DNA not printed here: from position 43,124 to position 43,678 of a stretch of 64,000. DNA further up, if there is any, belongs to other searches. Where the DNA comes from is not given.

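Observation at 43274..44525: A [2Fe-2S] ferredoxin-like gene is translationally coupled to dph2: candidate missing electron donor for archaeal diphthamide synthesis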

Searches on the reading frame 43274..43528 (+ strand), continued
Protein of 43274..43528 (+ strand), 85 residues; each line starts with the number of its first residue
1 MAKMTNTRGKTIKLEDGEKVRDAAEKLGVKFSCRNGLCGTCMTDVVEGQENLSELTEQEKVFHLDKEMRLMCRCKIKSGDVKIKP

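Call 55: list_cluster_members(proteins=[P0129, P0134, P0140, P0150, P0160, P0174, P0192, P0200, P0232, P0249])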
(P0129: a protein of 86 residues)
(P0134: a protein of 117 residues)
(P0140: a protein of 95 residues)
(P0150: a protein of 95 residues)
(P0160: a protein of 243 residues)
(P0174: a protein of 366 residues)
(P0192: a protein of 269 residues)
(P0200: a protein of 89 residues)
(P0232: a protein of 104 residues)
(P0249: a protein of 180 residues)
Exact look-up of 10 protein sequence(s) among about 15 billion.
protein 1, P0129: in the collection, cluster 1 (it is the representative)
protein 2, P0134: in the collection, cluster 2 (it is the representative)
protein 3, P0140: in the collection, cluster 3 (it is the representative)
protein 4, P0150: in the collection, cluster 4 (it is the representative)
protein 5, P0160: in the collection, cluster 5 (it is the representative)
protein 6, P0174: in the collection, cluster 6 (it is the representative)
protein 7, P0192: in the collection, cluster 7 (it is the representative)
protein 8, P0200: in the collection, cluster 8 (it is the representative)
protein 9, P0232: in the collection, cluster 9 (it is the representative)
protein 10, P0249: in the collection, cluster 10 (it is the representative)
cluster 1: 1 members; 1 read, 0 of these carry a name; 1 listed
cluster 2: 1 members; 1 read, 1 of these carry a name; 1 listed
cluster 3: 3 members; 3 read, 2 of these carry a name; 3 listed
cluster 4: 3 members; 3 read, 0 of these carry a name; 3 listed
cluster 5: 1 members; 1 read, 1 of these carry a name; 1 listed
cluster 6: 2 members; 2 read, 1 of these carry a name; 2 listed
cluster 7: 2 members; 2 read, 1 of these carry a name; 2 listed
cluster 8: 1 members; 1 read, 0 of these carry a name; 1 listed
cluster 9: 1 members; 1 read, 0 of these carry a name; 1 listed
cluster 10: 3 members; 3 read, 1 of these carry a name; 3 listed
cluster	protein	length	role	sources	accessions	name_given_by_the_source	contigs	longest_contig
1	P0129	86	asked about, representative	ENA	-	-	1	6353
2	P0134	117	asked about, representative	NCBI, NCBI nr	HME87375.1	MAG TPA: 2Fe-2S iron-sulfur cluster-binding protein, partial [Candidatus Nanoarchaeia ... | 2Fe-2S iron-sulfur cluster-binding protein [Candidatus Nanoarchaeia archaeon]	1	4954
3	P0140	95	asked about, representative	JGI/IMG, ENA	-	phenol/toluene 2-monooxygenase (NADH) P5/A5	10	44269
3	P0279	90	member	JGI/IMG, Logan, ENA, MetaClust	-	phenol hydroxylase P5 protein | \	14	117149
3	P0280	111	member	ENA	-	-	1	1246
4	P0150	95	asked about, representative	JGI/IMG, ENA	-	-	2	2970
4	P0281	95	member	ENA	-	-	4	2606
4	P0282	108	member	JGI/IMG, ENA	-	-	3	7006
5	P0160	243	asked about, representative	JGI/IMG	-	His-Xaa-Ser system protein HxsD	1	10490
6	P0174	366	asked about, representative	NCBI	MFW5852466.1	MAG: 2Fe-2S iron-sulfur cluster-binding protein [Nanoarchaeota archaeon]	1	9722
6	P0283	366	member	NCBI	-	-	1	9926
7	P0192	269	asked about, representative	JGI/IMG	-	ferredoxin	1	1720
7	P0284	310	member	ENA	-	-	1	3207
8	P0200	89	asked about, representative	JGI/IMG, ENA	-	-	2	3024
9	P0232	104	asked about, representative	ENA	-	-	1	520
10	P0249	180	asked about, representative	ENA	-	-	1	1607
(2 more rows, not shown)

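Call 56: search_protein_families(library=pfam, proteins=[P0174, P0160, P0192, P0249, P0264, P0258, P0277, P0241, P0177, P0156], max_evalue=0.001)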
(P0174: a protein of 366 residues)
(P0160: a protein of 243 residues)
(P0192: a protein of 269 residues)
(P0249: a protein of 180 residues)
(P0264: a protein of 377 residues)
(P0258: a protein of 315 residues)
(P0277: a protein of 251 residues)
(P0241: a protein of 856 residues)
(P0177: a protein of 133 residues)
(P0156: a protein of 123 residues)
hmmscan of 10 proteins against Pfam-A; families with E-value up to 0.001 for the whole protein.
P0174 (366 aa): 4 families
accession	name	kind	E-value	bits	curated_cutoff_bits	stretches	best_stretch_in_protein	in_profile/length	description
PF00175.26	NAD_binding_1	-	2.9e-20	73.4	22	1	112-215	1-107/109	Oxidoreductase NAD-binding domain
PF00111.32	Fer2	-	2.4e-10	40.7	21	1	300-358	17-77/77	2Fe-2S iron-sulfur cluster binding domain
PF08030.17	NAD_binding_6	-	1.4e-07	32.2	22.2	1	111-171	5-75/156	Ferric reductase NAD binding domain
PF08022.18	FAD_binding_8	-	1.1e-05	25.9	22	1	16-87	14-85/109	FAD-binding domain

P0160 (243 aa): 1 family
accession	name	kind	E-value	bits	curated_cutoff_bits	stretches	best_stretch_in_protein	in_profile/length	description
PF00111.32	Fer2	-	3.4e-10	40.1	21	1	163-230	5-76/77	2Fe-2S iron-sulfur cluster binding domain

P0192 (269 aa): 1 family
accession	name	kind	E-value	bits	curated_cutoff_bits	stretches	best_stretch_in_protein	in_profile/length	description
PF00111.32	Fer2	-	3.7e-31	107.3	21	3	85-156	9-77/77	2Fe-2S iron-sulfur cluster binding domain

P0249 (180 aa): 2 families
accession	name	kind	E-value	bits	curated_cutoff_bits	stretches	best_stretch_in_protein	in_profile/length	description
PF04023.20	FeoA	-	3.1e-17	62.9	23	1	103-170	2-73/74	FeoA domain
PF00111.32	Fer2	-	8.8e-12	45.2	21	1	9-79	7-76/77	2Fe-2S iron-sulfur cluster binding domain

P0264 (377 aa): 3 families
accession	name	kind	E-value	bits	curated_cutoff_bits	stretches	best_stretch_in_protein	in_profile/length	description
PF00111.32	Fer2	-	1.6e-34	118.1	21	3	289-362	7-76/77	2Fe-2S iron-sulfur cluster binding domain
PF13085.11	Fer2_3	-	2.6e-10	40.7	27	0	206-223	50-67/107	2Fe-2S iron-sulfur cluster binding domain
PF13510.11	Fer2_4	-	0.00015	22.2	22.8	0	291-331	12-62/82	2Fe-2S iron-sulfur cluster binding domain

P0258 (315 aa): 3 families
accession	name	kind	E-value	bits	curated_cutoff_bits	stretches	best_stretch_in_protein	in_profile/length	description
PF00111.32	Fer2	-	2.3e-33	114.4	21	2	203-277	5-76/77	2Fe-2S iron-sulfur cluster binding domain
PF14975.11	DUF4512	-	8.5e-06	26.8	27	0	51-73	38-60/103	Domain of unknown function (DUF4512)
PF13085.11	Fer2_3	-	0.00015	22.2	27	0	54-80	43-68/107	2Fe-2S iron-sulfur cluster binding domain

P0277 (251 aa): 2 families
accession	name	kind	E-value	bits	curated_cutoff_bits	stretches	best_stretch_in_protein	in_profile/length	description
PF03781.23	FGE-sulfatase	-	4.5e-35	122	23.3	1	68-250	83-255/255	Sulfatase-modifying factor enzyme 1-like domain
PF00111.32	Fer2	-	2.4e-08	34.2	21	1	10-57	9-62/77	2Fe-2S iron-sulfur cluster binding domain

P0241 (856 aa): 12 families
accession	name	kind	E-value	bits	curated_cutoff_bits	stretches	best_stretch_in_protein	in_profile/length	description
PF07992.20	Pyr_redox_2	-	1.5e-63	215.4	26.1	1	454-747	1-291/291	Pyridine nucleotide-disulphide oxidoreductase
PF00111.32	Fer2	-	1e-17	64.3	21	2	350-424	7-77/77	2Fe-2S iron-sulfur cluster binding domain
PF00070.33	Pyr_redox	-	2.4e-17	63.7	22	1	599-676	2-80/82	Pyridine nucleotide-disulphide oxidoreductase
PF18267.7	Rubredoxin_C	-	2.1e-15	56.9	25.9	1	766-833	1-67/70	Rubredoxin NAD+ reductase C-terminal domain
PF13738.12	Pyr_redox_3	-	1.8e-10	41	30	1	519-727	92-305/305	Pyridine nucleotide-disulphide oxidoreductase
PF01266.30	DAO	-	6.7e-09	36.2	27.9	0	599-630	2-33/353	FAD dependent oxidoreductase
PF03486.20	HI0933_like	-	8.4e-08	32.4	50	0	518-563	119-167/244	HI0933-like protein Rossmann domain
PF00890.30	FAD_binding_2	-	2.1e-06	27.6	20.4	0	599-628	2-31/414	FAD binding domain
PF13450.12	NAD_binding_8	-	7.6e-06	26.6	21.9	0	601-629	1-29/68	NAD(P)-binding Rossmann-like domain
PF01946.23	Thi4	-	1.7e-05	24.6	26.2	0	454-486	18-49/235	Thi4 family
PF01262.27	AlaDh_PNT_C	-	2.7e-05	24.2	23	0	596-646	28-78/214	Alanine dehydrogenase/PNT, C-terminal domain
PF13454.12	NAD_binding_9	-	0.00056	20.4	21.8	0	457-488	1-34/155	FAD-NAD(P)-binding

P0177 (133 aa): 1 family
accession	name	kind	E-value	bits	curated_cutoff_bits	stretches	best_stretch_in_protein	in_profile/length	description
PF00111.32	Fer2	-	2.2e-09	37.6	21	1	66-123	16-75/77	2Fe-2S iron-sulfur cluster binding domain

P0156 (123 aa): 1 family
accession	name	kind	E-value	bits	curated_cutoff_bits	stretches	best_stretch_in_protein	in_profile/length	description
PF00111.32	Fer2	-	1.2e-13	51.2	21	1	9-81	6-76/77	2Fe-2S iron-sulfur cluster binding domain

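Call 62: predict_structure(alignment_id=A2)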
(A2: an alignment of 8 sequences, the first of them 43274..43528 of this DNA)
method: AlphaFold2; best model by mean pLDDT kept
length: 85 residues; sequences in the alignment: 8
mean_pLDDT: 60.3   pTM: 0.45
mean pLDDT of the five models: 60.3, 60.3, 58.7, 58.3, 43.9
residues with pLDDT >= 90: 0; 70-90: 20; 50-70: 44; < 50: 21
segments of 3 or more residues with pLDDT < 50: 32-44, 49-53
pLDDT, mean of each block of 10 residues (from residue 1): 73 71 72 43 48 58 63 54 61
secondary structure, 60 per line:
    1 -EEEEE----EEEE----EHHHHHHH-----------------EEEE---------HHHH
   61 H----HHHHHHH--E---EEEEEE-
elements in order: E2-6 E11-14 H20-26 E44-47 H57-61 H66-72 E79-84

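Call 69: search_solved_structures(query=L111:497-1174:+, max_evalue=0.001, show_alignments=0)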
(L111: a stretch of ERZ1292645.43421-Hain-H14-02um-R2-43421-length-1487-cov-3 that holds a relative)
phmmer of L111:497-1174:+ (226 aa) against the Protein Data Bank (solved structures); distinct sequences matched with E-value up to 0.001: 36.
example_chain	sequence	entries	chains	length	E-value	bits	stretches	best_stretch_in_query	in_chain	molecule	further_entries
2eix_A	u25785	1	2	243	1.2e-12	50.9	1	47-209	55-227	NADH-cytochrome b5 reductase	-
7rom_A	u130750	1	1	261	1.6e-11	47.2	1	33-224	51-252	NADH-cytochrome b5 reductase 1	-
6mv1_A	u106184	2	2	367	1e-08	38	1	65-215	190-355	Cytochrome b5 reductase 4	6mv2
1i7p_A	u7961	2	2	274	4.8e-08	35.8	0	112-162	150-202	NADH-CYTOCHROME B5 REDUCTASE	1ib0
1qx4_A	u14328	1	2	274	7.3e-08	35.3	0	112-162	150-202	NADH-cytochrome b5 reductase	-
6rr3_A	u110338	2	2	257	8.6e-08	35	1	24-219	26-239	Ferredoxin-NADP reductase | Ferredoxin--NADP reductase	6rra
9gxb_A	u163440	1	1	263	9.4e-08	34.9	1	24-219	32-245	ferredoxin--NADP(+) reductase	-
9gxc_A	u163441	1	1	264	9.5e-08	34.9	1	24-219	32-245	ferredoxin--NADP(+) reductase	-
2rc5_A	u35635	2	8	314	3.5e-07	33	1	59-203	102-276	Ferredoxin-NADP reductase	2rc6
7tnv_A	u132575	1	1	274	3.5e-07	33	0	112-160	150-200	NADH-cytochrome b5 reductase 3 soluble form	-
7tsw_A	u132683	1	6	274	3.5e-07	33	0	112-160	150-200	NADH-cytochrome b5 reductase 3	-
7thg_A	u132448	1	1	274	3.7e-07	33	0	112-160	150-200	NADH-cytochrome b5 reductase 3 soluble form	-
1umk_A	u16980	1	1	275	3.7e-07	32.9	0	112-160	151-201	NADH-cytochrome b5 reductase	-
7w3o_A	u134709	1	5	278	3.9e-07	32.9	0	112-160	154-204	NADH-cytochrome b5 reductase 3 soluble form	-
9v69_A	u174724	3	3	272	4.1e-07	32.8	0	112-162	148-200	NADH-cytochrome b5 reductase 3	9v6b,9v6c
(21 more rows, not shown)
